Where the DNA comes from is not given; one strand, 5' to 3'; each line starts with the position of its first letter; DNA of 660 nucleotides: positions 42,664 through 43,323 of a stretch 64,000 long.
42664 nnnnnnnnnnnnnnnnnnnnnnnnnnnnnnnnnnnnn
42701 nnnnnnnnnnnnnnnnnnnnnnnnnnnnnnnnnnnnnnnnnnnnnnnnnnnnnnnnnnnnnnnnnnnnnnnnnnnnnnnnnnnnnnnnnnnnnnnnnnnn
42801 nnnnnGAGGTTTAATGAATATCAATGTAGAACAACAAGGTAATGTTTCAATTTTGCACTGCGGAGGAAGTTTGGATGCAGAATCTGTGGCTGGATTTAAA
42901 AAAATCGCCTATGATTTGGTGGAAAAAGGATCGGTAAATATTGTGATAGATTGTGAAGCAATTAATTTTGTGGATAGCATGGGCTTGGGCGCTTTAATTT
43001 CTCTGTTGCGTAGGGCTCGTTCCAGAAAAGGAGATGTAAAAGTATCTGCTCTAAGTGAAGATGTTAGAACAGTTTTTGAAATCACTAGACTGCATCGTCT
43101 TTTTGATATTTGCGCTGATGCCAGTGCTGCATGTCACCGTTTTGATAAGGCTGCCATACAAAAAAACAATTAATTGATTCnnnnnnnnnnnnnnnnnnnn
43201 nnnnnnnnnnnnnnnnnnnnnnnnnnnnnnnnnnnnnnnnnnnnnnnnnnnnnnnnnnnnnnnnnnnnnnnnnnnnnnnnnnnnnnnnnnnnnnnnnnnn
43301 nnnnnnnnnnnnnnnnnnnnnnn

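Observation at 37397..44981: Histidine kinase plus three tandem sigma-54 activators, fused to a sigma-factor-less partner-switching module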

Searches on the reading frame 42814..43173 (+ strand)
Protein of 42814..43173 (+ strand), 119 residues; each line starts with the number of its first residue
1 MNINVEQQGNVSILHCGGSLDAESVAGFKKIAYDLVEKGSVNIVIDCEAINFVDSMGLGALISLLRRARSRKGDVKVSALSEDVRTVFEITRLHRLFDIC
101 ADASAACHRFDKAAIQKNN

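Call 3: search_protein_families(library=pfam, proteins=[window:42814-43173:+], max_evalue=0.01)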
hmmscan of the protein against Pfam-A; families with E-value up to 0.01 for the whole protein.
window:42814-43173:+ (119 aa): 2 families
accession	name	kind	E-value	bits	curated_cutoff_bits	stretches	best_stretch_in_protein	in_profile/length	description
PF01740.26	STAS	-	6.6e-21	74.5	22.6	1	2-102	1-102/106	STAS domain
PF13466.11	STAS_2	-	3.3e-12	46.8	29.2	1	17-93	4-79/80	STAS domain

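Call 8: search_protein_families(library=ncbifam, proteins=[window:42814-43173:+], max_evalue=0.00001)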
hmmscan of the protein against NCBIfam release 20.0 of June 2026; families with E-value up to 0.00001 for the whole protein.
window:42814-43173:+ (119 aa): 3 families
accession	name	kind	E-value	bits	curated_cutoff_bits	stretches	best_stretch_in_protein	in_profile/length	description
TIGR00377.1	ant_ant_sig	superfamily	3.9e-22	78.2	53.45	1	1-101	3-104/108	anti-sigma factor antagonist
TIGR02886.1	spore_II_AA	equivalog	4.5e-13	49.1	114.75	1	3-104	1-103/106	anti-sigma F factor antagonist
NF033618.0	mlaB_1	equivalog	2.2e-06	28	90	1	11-94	9-89/94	lipid asymmetry maintenance protein MlaB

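Call 32: find_homologous_proteins(query=window:42814-43173:+, max_evalue=1e-8)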
Query window:42814-43173:+ (119 aa): 127 proteins with E <= 1e-8 among 132 candidates; the best 120 are listed.
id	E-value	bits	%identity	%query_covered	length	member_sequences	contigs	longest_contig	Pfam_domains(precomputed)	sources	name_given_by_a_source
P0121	2.8e-60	219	90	94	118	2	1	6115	PF01740.27,PF13466.13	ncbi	-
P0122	2.2e-51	191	78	94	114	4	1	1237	PF01740.27,PF13466.13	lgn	-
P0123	6.3e-51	189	78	92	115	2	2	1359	PF01740.27,PF13466.13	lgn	-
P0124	1.9e-50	188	73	96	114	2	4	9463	PF01740.27,PF13466.13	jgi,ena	-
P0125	2.9e-50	187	77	92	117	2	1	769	PF01740.27,PF13466.13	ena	-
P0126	7.1e-50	186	74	95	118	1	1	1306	PF01740.27,PF13466.13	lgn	-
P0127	7.5e-50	186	74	94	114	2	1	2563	PF01740.27,PF13466.13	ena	-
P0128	3.3e-49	184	73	96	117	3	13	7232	PF01740.27,PF13466.13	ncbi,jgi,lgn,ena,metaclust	metaclust:\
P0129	8.8e-49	182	73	94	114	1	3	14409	PF01740.27,PF13466.13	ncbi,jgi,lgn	-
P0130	1.0e-48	182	72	96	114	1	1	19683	PF01740.27,PF13466.13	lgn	-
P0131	1.1e-48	182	73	96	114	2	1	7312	PF01740.27,PF13466.13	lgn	-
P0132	1.6e-48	181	74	94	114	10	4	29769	PF01740.27,PF13466.13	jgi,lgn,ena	-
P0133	9.8e-48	179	72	93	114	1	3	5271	PF01740.27,PF13466.13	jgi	-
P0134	2.1e-46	175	72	94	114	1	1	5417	PF01740.27,PF13466.13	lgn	-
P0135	6.5e-46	173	69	94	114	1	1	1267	PF01740.27,PF13466.13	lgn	-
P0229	6.5e-34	134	59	90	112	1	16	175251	PF01740.27,PF13466.13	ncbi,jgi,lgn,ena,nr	ncbi:MAG: sulfate transporter [Deltaproteobacteria bacterium CG_4_10_14_0_2_um_filter_43_8]|nr:MAG: 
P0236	2.9e-33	132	56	92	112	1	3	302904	PF01740.27,PF13466.13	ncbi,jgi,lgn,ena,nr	ncbi:MAG: anti-anti-sigma factor [Deltaproteobacteria bacterium CG11_big_fil_rev_8_21_14_0_20_47_16]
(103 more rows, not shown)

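Call 33: find_encoding_contigs(protein=P0236, flank=10000, max_places=1)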
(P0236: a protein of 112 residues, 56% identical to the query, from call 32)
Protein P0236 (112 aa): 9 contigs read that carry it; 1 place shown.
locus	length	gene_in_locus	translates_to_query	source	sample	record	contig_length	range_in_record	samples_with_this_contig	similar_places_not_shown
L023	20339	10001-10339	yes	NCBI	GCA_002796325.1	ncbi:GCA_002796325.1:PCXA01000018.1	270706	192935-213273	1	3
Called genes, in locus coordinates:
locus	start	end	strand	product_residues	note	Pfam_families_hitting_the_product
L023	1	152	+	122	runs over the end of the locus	PF09685:MamF_MmsF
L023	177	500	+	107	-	PF02036:SCP2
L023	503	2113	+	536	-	PF00795:CN_hydrolase, PF02540:NAD_synthase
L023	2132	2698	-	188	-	-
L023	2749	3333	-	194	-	PF00551:Formyl_trans_N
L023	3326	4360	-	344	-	PF00586:AIRS, PF02769:AIRS_C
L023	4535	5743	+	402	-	PF08448:PAS_4, PF00512:HisKA, PF02518:HATPase_c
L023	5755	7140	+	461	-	PF00072:Response_reg, PF00158:Sigma54_activat, PF14532:Sigma54_activ_2, PF00004:AAA (weak), PF07724:AAA_2 (weak), PF07728:AAA_5, PF25601:AAA_lid_14, PF02954:HTH_8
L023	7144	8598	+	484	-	PF00072:Response_reg, PF00158:Sigma54_activat, PF14532:Sigma54_activ_2, PF00004:AAA (weak), PF07724:AAA_2, PF07728:AAA_5, PF25601:AAA_lid_14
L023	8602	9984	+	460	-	PF00158:Sigma54_activat, PF14532:Sigma54_activ_2, PF07728:AAA_5, PF25601:AAA_lid_14, PF02954:HTH_8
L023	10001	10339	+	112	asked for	PF01740:STAS, PF13466:STAS_2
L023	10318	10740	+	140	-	PF13581:HATPase_c_2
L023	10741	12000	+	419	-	PF01590:GAF, PF13185:GAF_2, PF13492:GAF_3, PF07228:SpoIIE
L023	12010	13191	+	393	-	PF08245:Mur_ligase_M (weak), PF02875:Mur_ligase_C, PF27239:FOL3_C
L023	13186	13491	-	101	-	-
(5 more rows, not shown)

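Call 34: find_encoding_contigs(protein=P0229, flank=10000, max_places=1)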
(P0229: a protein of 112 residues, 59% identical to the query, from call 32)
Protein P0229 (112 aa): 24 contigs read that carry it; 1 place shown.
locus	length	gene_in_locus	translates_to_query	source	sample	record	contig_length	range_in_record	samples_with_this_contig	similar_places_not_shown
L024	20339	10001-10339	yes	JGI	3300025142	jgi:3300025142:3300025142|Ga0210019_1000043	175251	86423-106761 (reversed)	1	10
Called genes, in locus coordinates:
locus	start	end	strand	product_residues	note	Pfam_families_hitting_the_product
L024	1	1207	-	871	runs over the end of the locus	PF00092:VWA (weak)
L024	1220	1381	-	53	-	-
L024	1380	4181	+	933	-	-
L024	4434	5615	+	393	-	PF08448:PAS_4, PF00512:HisKA, PF02518:HATPase_c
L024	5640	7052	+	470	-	PF00072:Response_reg, PF00158:Sigma54_activat, PF14532:Sigma54_activ_2, PF07728:AAA_5 (weak), PF25601:AAA_lid_14, PF02954:HTH_8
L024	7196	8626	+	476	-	PF00072:Response_reg, PF00158:Sigma54_activat, PF14532:Sigma54_activ_2, PF07728:AAA_5 (weak), PF25601:AAA_lid_14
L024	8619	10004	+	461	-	PF00158:Sigma54_activat, PF01078:Mg_chelatase (weak), PF14532:Sigma54_activ_2, PF07728:AAA_5 (weak), PF25601:AAA_lid_14, PF02954:HTH_8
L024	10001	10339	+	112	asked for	PF01740:STAS, PF13466:STAS_2 (weak)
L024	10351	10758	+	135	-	PF13581:HATPase_c_2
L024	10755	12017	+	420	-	PF01590:GAF, PF13185:GAF_2, PF13492:GAF_3, PF07228:SpoIIE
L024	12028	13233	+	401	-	PF08245:Mur_ligase_M, PF27239:FOL3_C, PF02875:Mur_ligase_C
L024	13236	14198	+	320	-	PF00490:ALAD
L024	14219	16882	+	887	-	PF02739:5_3_exonuc_N, PF01367:5_3_exonuc, PF01612:DNA_pol_A_exo1, PF22619:DNA_polI_exo1, PF00476:DNA_pol_A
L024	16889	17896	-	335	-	PF16697:Yop-YscD_cpl, PF00498:FHA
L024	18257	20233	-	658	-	PF16177:ACAS_N, PF00501:AMP-binding, PF13193:AMP-binding_C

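Call 41: search_solved_structures(query=window:42814-43173:+, max_evalue=0.001)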
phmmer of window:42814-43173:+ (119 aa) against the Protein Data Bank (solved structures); distinct sequences matched with E-value up to 0.001: 9.
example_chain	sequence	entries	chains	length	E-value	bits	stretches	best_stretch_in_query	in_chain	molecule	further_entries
1sbo_A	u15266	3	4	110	7e-09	39.3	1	3-100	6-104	Putative anti-sigma factor antagonist TM1442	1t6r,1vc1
6m36_B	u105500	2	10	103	3.2e-08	37.2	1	1-101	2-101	Anti-sigma-B factor antagonist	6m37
4hyl_A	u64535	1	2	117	7.8e-08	35.9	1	8-106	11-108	Stage II sporulation protein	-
1th8_B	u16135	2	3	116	8e-08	35.9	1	3-107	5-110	Anti-sigma F factor antagonist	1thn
1tid_B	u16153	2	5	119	2.3e-07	34.4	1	3-107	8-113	Anti-sigma F factor antagonist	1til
1auz_A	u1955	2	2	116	8.6e-07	32.6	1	6-97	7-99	SPOIIAA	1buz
7ch8_K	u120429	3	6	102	1.4e-05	28.6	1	8-96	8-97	STAS domain-containing protein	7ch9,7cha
2ka5_A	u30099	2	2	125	9e-05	26.1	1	11-106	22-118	Putative anti-sigma factor antagonist TM_1081 | Putative anti-sigma factor antagonist TM1081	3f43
8ih8_A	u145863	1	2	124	0.00062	23.4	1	3-102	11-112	Anti-sigma-F factor antagonist RsfB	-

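Call 71: search_protein_representatives(protein=window:42814-43173:+)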
Query: 119 residues. Proteins with E-value up to 0.001 (for the whole library): 15564; up to 1e-10: 657; up to 1e-30: 1. The best 150 are listed.
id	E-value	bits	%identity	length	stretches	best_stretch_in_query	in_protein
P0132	5.1e-49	181.3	74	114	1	1-112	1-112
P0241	5.7e-27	110.4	37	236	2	8-103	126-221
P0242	1.2e-26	109.3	47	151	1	3-114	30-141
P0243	2.1e-26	108.5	60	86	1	17-100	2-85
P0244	2.2e-26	108.5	46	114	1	1-111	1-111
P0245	6.2e-26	107.1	32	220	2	1-114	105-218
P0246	1.0e-25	106.4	31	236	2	1-111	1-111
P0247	3.5e-24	101.4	29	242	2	2-108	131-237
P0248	6.3e-24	100.6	46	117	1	1-112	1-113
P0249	1.6e-23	99.3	45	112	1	1-111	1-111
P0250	5.6e-22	94.3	30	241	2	3-107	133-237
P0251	1.8e-21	92.7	42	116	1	1-111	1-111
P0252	3.4e-21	91.8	25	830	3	3-113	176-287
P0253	4.4e-21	91.5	31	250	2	6-102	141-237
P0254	8.4e-21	90.5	26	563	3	2-103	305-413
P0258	4.4e-20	88.2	43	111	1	1-105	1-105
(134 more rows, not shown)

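Call 72: find_homologous_proteins(query=P0244, max_evalue=1e-10)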
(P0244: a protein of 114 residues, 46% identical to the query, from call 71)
Query P0244 (114 aa): 3 proteins with E <= 1e-10 among 13 candidates.
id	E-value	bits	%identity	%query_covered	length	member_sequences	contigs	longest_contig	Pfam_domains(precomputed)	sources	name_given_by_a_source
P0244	1.3e-65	236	100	100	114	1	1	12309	PF01740.27,PF13466.13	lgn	-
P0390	3.5e-48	180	75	96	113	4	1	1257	PF01740.27,PF13466.13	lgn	-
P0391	1.8e-44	168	72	100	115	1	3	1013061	PF01740.27,PF13466.13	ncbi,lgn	-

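Call 73: find_encoding_contigs(protein=P0391, flank=10000, max_places=1)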
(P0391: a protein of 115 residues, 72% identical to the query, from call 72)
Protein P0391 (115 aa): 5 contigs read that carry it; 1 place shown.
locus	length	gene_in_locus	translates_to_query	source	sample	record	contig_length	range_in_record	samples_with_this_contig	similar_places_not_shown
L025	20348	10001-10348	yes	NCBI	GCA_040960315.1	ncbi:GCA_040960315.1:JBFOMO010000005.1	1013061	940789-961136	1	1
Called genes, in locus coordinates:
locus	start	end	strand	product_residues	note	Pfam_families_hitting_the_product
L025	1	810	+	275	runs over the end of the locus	PF21033:RMD1-3 (faint)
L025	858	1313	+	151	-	PF00436:SSB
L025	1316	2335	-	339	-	PF11383:DUF3187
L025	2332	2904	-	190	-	PF00551:Formyl_trans_N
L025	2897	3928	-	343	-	PF00586:AIRS, PF02769:AIRS_C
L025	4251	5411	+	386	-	PF08448:PAS_4, PF00512:HisKA, PF02518:HATPase_c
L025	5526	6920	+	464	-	PF00072:Response_reg, PF00158:Sigma54_activat, PF14532:Sigma54_activ_2, PF00004:AAA (faint), PF07728:AAA_5, PF25601:AAA_lid_14, PF02954:HTH_8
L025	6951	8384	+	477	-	PF00072:Response_reg, PF00158:Sigma54_activat, PF14532:Sigma54_activ_2, PF00004:AAA (weak), PF07724:AAA_2 (weak), PF07728:AAA_5, PF25601:AAA_lid_14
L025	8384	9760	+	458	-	PF00158:Sigma54_activat, PF14532:Sigma54_activ_2, PF07728:AAA_5, PF25601:AAA_lid_14, PF02954:HTH_8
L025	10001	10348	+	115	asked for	PF01740:STAS, PF13466:STAS_2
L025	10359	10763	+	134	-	PF13581:HATPase_c_2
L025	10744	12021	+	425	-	PF13185:GAF_2, PF01590:GAF, PF13492:GAF_3, PF07228:SpoIIE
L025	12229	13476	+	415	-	PF02875:Mur_ligase_C, PF27239:FOL3_C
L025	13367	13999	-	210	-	PF01121:CoaE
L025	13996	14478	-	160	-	-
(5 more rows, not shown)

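Call 74: find_encoding_contigs(protein=P0244, flank=10000, max_places=1)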
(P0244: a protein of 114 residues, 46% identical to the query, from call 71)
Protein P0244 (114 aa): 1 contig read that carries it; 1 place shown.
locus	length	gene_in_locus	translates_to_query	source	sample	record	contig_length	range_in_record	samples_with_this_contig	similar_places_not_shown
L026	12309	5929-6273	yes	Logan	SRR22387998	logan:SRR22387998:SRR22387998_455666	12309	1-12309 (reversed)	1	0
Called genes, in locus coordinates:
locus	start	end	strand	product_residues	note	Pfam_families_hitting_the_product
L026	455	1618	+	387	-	PF08448:PAS_4, PF00512:HisKA, PF02518:HATPase_c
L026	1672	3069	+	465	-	PF00072:Response_reg, PF00158:Sigma54_activat, PF14532:Sigma54_activ_2, PF00004:AAA (weak), PF07728:AAA_5, PF25601:AAA_lid_14, PF02954:HTH_8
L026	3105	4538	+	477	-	PF00072:Response_reg, PF00158:Sigma54_activat, PF13191:AAA_16 (weak), PF14532:Sigma54_activ_2, PF00004:AAA (weak), PF07724:AAA_2 (weak), PF07728:AAA_5, PF25601:AAA_lid_14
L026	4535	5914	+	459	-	PF00004:AAA (faint), PF00158:Sigma54_activat, PF14532:Sigma54_activ_2, PF07728:AAA_5, PF25601:AAA_lid_14, PF02954:HTH_8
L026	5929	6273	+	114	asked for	PF01740:STAS, PF13466:STAS_2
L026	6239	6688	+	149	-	PF13581:HATPase_c_2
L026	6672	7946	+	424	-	PF13185:GAF_2, PF01590:GAF, PF13492:GAF_3, PF07228:SpoIIE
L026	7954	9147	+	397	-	PF08245:Mur_ligase_M (weak), PF02875:Mur_ligase_C, PF27239:FOL3_C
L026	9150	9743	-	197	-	PF01121:CoaE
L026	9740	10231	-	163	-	-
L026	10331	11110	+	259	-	PF01578:Cytochrom_C_asm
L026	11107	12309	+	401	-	?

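Call 75: find_encoding_contigs(protein=P0248, flank=10000, max_places=1)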
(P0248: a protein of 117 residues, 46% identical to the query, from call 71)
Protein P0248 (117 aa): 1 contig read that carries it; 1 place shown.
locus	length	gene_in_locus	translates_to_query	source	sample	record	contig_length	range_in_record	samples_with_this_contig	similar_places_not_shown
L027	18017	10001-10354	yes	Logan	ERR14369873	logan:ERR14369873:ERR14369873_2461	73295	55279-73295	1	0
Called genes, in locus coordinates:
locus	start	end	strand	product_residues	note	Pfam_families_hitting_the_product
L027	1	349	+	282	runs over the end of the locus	-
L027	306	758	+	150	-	PF00436:SSB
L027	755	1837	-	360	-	PF11383:DUF3187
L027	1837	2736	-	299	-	PF00483:NTP_transferase, PF12804:NTP_transf_3 (weak)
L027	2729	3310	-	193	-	PF00551:Formyl_trans_N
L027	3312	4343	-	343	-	PF00586:AIRS, PF02769:AIRS_C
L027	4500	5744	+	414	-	PF08448:PAS_4 (weak), PF00512:HisKA, PF02518:HATPase_c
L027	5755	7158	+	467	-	PF00072:Response_reg, PF00158:Sigma54_activat, PF14532:Sigma54_activ_2, PF00004:AAA (weak), PF07728:AAA_5, PF25601:AAA_lid_14, PF02954:HTH_8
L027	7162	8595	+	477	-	PF00072:Response_reg, PF00158:Sigma54_activat, PF14532:Sigma54_activ_2, PF00004:AAA (weak), PF07724:AAA_2 (weak), PF07728:AAA_5, PF25601:AAA_lid_14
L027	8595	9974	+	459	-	PF00158:Sigma54_activat, PF14532:Sigma54_activ_2, PF07728:AAA_5, PF25601:AAA_lid_14, PF02954:HTH_8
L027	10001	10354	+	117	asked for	PF01740:STAS, PF13466:STAS_2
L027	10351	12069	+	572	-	PF13581:HATPase_c_2, PF01590:GAF, PF13185:GAF_2, PF13492:GAF_3, PF07228:SpoIIE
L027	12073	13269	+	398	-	PF08245:Mur_ligase_M, PF02875:Mur_ligase_C, PF27239:FOL3_C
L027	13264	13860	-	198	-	PF01121:CoaE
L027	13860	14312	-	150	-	PF13414:TPR_11 (weak)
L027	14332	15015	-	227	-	PF09335:VTT_dom (weak)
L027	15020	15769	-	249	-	-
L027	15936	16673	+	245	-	PF01578:Cytochrom_C_asm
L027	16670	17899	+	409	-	PF05201:GlutR_N, PF01488:Shikimate_DH, PF00745:GlutR_dimer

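Call 77: find_encoding_contigs(protein=P0249, flank=10000, max_places=1)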
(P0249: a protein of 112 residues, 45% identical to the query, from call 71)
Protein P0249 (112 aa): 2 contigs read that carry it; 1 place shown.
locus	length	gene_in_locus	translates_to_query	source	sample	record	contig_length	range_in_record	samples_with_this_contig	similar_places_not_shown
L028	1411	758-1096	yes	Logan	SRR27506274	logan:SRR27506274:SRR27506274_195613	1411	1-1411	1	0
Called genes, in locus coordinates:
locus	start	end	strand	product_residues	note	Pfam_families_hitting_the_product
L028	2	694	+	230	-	?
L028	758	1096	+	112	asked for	PF01740:STAS, PF13466:STAS_2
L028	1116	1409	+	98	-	?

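Call 78: find_encoding_contigs(protein=P0258, flank=10000, max_places=1)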
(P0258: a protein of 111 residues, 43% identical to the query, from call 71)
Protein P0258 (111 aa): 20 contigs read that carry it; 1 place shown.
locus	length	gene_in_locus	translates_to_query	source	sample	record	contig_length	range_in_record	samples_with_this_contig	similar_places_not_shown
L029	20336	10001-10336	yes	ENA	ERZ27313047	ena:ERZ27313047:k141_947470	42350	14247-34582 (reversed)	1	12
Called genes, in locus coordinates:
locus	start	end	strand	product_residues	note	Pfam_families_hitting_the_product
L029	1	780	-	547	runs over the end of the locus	PF00535:Glycos_transf_2, PF13641:Glyco_tranf_2_3, PF00132:Hexapep (weak)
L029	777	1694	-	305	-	PF00535:Glycos_transf_2, PF13641:Glyco_tranf_2_3 (weak)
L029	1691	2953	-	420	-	PF13439:Glyco_transf_4, PF00534:Glycos_transf_1, PF13692:Glyco_trans_1_4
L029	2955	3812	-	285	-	-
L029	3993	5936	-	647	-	PF00512:HisKA, PF02518:HATPase_c, PF00072:Response_reg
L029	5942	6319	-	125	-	-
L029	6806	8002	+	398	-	PF00072:Response_reg, PF07228:SpoIIE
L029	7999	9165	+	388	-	PF00483:NTP_transferase, PF12804:NTP_transf_3 (weak), PF25087:GMPPB_C (faint), PF00132:Hexapep (weak)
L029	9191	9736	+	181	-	PF14907:NTP_transf_5, PF08843:AbiEii (weak)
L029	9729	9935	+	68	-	-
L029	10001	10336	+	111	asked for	PF01740:STAS, PF13466:STAS_2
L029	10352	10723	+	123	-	PF01050:MannoseP_isomer, PF07883:Cupin_2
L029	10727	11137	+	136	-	PF13581:HATPase_c_2, PF02518:HATPase_c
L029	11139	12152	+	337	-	PF02563:Poly_export, PF10531:SLBB, PF22461:SLBB_2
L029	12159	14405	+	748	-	-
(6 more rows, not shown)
